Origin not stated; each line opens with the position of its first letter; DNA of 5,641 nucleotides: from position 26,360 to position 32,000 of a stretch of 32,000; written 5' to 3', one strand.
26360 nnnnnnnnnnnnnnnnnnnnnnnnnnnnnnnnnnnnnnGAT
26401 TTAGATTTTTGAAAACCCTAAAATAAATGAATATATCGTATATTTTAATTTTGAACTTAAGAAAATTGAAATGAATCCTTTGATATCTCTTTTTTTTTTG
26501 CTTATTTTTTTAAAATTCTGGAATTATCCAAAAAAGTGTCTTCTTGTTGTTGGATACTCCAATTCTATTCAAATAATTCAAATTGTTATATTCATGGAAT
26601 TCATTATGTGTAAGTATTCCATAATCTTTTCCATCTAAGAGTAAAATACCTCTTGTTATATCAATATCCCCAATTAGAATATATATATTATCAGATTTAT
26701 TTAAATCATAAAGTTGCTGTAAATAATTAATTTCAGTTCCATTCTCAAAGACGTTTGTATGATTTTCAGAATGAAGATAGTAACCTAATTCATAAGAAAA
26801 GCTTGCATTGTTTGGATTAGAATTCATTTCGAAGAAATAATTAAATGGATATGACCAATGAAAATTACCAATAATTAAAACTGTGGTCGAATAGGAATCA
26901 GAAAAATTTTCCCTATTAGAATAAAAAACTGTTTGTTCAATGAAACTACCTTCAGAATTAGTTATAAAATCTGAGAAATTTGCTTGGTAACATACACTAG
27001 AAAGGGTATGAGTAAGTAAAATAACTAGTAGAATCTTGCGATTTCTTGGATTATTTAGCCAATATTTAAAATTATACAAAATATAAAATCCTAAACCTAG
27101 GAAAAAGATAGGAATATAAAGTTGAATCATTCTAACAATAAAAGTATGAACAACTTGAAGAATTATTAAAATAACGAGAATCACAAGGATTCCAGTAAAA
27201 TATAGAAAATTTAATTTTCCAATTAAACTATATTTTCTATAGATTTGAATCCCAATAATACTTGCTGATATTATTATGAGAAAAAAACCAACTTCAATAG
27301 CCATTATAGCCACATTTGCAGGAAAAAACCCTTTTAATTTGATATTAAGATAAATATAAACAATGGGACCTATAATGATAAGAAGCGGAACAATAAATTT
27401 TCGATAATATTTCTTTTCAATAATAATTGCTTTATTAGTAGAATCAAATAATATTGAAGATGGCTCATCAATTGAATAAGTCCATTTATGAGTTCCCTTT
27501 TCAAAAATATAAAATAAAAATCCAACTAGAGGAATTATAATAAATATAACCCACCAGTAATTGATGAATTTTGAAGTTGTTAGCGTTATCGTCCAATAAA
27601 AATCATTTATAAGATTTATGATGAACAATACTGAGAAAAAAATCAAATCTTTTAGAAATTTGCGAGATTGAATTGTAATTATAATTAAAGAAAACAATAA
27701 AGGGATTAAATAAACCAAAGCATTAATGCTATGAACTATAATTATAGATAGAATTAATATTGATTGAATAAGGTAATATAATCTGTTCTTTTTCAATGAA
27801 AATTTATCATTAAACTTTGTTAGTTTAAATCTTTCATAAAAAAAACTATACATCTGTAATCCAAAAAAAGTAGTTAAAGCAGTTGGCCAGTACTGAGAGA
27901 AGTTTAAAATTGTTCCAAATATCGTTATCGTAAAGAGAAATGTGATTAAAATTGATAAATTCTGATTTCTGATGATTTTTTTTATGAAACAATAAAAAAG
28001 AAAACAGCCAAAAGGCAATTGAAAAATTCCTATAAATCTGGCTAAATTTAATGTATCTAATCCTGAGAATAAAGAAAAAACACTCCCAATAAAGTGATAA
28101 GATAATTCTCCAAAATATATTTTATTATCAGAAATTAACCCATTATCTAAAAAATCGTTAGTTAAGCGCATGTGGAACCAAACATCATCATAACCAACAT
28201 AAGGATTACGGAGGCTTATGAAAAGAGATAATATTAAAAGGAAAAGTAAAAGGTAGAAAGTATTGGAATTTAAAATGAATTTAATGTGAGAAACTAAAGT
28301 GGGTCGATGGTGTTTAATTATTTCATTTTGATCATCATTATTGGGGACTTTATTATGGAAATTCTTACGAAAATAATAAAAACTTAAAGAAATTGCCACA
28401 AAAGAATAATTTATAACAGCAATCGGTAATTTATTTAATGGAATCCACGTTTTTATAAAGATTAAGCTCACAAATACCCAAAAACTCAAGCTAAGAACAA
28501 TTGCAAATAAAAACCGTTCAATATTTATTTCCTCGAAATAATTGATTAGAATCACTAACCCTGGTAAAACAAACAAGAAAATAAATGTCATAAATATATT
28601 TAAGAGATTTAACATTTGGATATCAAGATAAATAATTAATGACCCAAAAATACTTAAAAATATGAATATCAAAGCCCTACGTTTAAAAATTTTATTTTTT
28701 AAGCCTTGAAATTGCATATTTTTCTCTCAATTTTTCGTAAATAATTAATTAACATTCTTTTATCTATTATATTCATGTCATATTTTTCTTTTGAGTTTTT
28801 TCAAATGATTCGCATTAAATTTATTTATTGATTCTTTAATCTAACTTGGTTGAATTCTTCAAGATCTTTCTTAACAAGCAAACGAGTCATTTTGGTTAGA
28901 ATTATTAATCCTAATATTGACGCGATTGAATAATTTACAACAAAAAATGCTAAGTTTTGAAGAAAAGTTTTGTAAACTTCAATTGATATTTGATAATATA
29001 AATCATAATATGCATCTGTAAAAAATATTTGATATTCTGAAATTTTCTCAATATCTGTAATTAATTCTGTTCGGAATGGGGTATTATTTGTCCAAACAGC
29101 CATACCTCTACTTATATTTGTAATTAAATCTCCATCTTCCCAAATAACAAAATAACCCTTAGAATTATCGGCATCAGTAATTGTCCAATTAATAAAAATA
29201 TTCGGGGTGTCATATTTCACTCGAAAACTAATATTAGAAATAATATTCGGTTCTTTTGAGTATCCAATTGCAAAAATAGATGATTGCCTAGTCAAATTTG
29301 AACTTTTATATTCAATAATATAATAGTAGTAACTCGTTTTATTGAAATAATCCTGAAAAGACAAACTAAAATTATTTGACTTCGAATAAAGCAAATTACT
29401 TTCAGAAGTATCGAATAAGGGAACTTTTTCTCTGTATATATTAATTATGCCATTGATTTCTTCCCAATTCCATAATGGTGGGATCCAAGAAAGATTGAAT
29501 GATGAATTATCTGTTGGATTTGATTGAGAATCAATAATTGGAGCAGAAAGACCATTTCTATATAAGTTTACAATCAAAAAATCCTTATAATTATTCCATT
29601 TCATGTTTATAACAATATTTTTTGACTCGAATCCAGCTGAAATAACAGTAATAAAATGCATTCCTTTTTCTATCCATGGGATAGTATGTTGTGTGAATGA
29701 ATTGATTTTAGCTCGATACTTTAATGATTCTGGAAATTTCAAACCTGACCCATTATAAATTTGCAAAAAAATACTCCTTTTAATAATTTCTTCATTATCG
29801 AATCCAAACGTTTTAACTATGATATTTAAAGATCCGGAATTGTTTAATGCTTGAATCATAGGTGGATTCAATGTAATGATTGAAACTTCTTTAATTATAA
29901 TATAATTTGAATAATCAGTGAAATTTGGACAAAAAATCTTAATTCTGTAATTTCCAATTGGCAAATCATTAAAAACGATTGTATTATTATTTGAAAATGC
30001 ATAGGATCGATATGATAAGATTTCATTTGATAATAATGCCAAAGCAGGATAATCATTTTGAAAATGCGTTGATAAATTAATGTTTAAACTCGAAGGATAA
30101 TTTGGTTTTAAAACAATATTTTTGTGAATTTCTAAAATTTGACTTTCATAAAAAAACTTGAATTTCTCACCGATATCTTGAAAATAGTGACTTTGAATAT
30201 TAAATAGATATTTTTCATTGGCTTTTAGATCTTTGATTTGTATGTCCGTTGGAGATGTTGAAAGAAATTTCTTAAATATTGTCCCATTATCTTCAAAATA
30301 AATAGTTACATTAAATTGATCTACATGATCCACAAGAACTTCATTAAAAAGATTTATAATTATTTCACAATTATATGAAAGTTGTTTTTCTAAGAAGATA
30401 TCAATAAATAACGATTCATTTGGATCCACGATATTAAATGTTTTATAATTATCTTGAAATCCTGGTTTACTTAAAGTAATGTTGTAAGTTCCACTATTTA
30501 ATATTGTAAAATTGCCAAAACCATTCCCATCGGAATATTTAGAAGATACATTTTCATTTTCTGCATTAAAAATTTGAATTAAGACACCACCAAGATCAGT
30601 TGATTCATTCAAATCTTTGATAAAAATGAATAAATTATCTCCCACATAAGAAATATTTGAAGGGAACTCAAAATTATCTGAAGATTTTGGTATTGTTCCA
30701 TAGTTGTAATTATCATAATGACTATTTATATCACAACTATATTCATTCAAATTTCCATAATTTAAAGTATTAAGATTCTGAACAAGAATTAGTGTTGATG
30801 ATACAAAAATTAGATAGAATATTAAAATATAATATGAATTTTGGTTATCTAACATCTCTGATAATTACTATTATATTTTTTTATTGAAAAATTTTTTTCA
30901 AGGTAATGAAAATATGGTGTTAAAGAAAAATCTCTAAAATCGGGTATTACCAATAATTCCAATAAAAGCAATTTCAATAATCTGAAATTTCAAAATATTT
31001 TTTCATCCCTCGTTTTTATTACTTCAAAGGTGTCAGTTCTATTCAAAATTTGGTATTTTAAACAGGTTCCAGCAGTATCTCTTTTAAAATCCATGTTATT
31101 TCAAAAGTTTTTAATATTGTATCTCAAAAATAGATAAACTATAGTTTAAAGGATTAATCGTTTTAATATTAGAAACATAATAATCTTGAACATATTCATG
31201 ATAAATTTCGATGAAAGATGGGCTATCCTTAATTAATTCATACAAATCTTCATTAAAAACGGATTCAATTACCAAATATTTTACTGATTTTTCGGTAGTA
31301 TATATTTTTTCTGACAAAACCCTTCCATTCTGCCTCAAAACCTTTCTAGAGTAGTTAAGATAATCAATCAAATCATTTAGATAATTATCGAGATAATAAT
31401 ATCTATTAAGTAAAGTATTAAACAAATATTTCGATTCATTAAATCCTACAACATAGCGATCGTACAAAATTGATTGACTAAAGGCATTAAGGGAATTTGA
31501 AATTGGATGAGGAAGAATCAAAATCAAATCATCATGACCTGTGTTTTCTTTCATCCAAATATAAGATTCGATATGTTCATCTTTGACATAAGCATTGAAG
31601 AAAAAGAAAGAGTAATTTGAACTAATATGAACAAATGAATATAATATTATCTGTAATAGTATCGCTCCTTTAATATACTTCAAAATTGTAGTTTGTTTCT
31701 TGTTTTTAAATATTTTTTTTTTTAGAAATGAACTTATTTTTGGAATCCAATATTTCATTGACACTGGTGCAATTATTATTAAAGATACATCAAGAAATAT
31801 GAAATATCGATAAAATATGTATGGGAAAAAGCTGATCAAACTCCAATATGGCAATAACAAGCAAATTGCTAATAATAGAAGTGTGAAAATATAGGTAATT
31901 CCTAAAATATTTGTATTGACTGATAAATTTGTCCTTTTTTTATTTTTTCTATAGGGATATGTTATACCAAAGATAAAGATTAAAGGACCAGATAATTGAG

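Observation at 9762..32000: Four paralogous 650-735 aa polytopic membrane proteins with a GT-C-like acidic first loop but no WWDYG: an expanded, unassigned glycosyltransferase-like family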

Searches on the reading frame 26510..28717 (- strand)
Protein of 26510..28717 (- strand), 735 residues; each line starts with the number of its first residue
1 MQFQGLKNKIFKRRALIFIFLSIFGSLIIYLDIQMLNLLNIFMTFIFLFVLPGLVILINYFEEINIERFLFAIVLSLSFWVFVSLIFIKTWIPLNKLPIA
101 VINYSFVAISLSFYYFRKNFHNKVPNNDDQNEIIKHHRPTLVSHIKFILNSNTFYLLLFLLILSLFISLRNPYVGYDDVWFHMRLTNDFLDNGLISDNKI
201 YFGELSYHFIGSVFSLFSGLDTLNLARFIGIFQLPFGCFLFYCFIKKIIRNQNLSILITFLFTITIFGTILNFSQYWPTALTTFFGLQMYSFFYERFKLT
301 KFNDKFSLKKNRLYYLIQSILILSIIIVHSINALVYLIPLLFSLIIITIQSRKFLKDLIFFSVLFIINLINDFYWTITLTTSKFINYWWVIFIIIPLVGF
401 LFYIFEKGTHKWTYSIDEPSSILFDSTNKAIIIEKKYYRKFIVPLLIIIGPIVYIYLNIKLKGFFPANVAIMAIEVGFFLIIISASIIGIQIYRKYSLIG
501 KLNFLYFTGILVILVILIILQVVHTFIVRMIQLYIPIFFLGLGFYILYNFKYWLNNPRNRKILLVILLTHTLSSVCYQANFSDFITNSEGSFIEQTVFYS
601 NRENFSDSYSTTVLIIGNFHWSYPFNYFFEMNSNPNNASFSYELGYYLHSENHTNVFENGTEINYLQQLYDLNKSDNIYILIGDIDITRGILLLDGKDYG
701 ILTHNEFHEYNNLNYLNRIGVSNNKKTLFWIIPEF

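Call 6: search_protein_families(library=pfam, proteins=[window:26510-28717:-], max_evalue=1)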
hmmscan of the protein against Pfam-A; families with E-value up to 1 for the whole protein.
window:26510-28717:- (735 aa): 0 families

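Call 9: search_protein_families(library=ncbifam, proteins=[window:26510-28717:-], max_evalue=1)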
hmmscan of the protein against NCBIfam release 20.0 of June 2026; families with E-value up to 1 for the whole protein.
window:26510-28717:- (735 aa): 0 families

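Call 21: search_solved_structures(query=window:26510-28717:-, max_evalue=10, show_alignments=2)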
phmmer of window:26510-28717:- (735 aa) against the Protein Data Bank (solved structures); distinct sequences matched with E-value up to 10: 0.

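Call 23: find_homologous_proteins(query=window:26510-28717:-)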
Query window:26510-28717:- (735 aa): 7 proteins with E <= 0.001 among 8000 candidates.
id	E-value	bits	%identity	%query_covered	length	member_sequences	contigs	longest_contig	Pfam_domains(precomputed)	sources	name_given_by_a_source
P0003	0.0e+0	1587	100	100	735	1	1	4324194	-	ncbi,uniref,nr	ncbi:hypothetical protein DSAG12_01879 [Promethearchaeum syntrophicum]|uniref:Glycosyltransferase Rg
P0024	0.0e+0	1254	79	100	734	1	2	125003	-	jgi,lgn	jgi:hypothetical protein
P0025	3.9e-163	563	42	100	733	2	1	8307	-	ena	-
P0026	2.5e-150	521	44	80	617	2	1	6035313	-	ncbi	ncbi:hypothetical protein [Candidatus Lokiarchaeum ossiferum]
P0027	5.2e-128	447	37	98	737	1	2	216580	-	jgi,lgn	jgi:hypothetical protein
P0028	7.9e-22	96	27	94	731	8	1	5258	-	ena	-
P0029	3.5e-10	57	23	91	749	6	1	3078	-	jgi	-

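Call 50: find_encoding_contigs(protein=P0024, flank=10000, max_places=3)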
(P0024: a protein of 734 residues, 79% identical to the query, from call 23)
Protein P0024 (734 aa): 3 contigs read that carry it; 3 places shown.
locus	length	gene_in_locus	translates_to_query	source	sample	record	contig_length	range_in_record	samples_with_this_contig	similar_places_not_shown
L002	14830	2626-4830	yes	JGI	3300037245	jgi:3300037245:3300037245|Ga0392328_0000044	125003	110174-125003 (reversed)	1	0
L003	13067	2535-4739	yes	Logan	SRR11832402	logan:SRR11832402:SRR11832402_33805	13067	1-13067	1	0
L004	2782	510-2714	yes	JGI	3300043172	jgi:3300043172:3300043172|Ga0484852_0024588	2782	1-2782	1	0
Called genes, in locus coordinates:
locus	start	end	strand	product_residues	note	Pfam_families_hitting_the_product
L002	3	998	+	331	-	?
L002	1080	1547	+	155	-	PF00583:Acetyltransf_1, PF13420:Acetyltransf_4 (weak), PF13673:Acetyltransf_10, PF13508:Acetyltransf_7, PF08445:FR47 (weak)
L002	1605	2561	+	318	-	PF00106:adh_short, PF01073:3Beta_HSD, PF01370:Epimerase, PF02719:Polysacc_synt_2, PF04321:RmlD_sub_bind, PF16363:GDP_Man_Dehyd, PF13460:NAD_binding_10, PF07993:NAD_binding_4, +1 more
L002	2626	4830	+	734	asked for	-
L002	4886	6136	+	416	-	PF03446:NAD_binding_2 (faint), PF03721:UDPG_MGDP_dh_N, PF00984:UDPG_MGDP_dh, PF03720:UDPG_MGDP_dh_C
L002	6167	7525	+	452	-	PF02350:Epimerase_2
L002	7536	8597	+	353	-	PF00535:Glycos_transf_2, PF13641:Glyco_tranf_2_3 (weak)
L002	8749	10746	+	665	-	PF16889:Hepar_II_III_N, PF07940:Hepar_II_III_C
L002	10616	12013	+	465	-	PF13439:Glyco_transf_4 (weak)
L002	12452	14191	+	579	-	PF03382:DUF285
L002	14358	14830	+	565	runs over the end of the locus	PF00107:ADH_zinc_N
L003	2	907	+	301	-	?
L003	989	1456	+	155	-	PF00583:Acetyltransf_1, PF13420:Acetyltransf_4 (weak), PF13673:Acetyltransf_10, PF13508:Acetyltransf_7, PF08445:FR47 (weak)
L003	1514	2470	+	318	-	PF00106:adh_short, PF01073:3Beta_HSD, PF01370:Epimerase, PF02719:Polysacc_synt_2, PF04321:RmlD_sub_bind, PF16363:GDP_Man_Dehyd, PF13460:NAD_binding_10, PF07993:NAD_binding_4, +1 more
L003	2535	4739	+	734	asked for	-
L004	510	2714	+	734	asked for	-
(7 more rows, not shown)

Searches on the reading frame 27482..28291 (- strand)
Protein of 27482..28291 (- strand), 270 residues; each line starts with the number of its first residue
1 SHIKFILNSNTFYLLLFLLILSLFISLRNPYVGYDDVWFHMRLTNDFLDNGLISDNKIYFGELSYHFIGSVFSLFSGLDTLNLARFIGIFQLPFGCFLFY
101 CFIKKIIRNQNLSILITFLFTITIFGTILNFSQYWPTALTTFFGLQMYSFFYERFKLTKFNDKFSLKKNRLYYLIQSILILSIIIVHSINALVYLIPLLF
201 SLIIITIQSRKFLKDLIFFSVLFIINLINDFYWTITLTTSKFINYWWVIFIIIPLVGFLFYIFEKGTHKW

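Call 80: search_protein_families(library=pfam, proteins=[window:27482-28291:-], max_evalue=10)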
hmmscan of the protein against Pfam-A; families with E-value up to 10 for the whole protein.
seq(270 aa): 0 families

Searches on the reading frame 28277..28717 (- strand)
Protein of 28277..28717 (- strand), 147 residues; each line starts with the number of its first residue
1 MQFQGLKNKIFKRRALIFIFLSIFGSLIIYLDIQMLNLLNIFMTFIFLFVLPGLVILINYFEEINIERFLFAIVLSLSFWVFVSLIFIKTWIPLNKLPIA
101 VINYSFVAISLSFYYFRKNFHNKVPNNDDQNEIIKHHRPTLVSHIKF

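Call 57: search_protein_families(library=pfam, proteins=[window:28277-28717:-], max_evalue=10)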
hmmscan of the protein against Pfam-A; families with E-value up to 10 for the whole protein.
seq(147 aa): 1 family
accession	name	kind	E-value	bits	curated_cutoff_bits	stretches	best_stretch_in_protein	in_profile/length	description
PF09843.14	DUF2070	-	1.3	7.7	30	1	17-116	20-149/561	Predicted membrane protein (DUF2070)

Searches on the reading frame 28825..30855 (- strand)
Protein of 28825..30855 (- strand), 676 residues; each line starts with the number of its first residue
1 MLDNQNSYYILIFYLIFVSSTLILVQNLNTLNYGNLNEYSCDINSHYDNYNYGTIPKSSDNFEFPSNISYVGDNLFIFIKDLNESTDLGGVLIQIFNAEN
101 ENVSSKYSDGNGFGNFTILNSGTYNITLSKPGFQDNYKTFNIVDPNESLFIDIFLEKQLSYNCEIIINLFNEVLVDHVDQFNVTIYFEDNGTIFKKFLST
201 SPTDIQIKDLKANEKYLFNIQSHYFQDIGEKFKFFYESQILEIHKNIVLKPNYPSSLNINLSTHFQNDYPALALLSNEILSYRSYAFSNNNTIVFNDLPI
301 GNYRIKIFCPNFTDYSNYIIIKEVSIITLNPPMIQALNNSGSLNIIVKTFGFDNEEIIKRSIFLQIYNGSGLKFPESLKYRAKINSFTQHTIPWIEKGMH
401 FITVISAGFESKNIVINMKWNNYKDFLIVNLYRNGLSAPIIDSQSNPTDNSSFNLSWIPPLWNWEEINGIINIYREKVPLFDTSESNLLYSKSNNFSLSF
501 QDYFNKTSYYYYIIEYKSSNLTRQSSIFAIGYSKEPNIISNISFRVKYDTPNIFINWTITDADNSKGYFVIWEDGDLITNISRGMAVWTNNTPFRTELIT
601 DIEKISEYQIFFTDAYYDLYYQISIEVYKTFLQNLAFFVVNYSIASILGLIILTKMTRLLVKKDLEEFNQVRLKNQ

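Call 6: search_protein_families(library=pfam, proteins=[window:28825-30855:-], max_evalue=1)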
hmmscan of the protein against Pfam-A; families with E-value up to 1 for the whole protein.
window:28825-30855:- (676 aa): 9 families
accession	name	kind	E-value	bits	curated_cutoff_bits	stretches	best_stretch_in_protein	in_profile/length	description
PF13620.12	CarboxypepD_reg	-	7.6e-07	29.8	32.3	1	86-143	12-70/82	Carboxypeptidase regulatory-like domain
PF08308.17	PEGA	-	6.1e-06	26.5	20.8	1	117-157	30-69/71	PEGA domain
PF17210.9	SdrD_B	-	0.00043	20.9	29.7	1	83-131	20-67/112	SdrD B-like domain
PF17802.7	SpaA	-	0.00053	20.5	23.1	1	81-127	9-57/91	Prealbumin-like fold domain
PF13715.12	CarbopepD_reg_2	-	0.0039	17.6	32.2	1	83-156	9-77/88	CarboxypepD_reg-like domain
PF07495.19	Y_Y_Y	-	0.018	15.4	26.6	1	288-327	25-63/65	Y_Y_Y domain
PF00041.27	fn3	-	0.059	14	25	0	177-223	28-69/84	Fibronectin type III domain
PF11974.14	bMG3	-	0.23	11.9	34.9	1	72-118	12-58/103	Bacterial alpha-2-macroglobulin MG3 domain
PF16967.11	TcfC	-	0.41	10.7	29.4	0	290-307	33-50/68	E-set like domain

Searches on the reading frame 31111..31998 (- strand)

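Call 6: search_protein_families(library=pfam, proteins=[window:31111-31998:-], max_evalue=1)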
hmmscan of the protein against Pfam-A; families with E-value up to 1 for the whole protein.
window:31111-31998:- (295 aa): 1 family
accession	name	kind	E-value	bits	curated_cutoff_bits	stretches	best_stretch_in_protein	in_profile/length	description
PF00619.27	CARD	-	0.29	11.6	23.9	1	218-260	1-43/85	Caspase recruitment domain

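Call 9: search_protein_families(library=ncbifam, proteins=[window:31111-31998:-], max_evalue=1)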
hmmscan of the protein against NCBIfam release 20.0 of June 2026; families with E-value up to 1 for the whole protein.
window:31111-31998:- (295 aa): 0 families
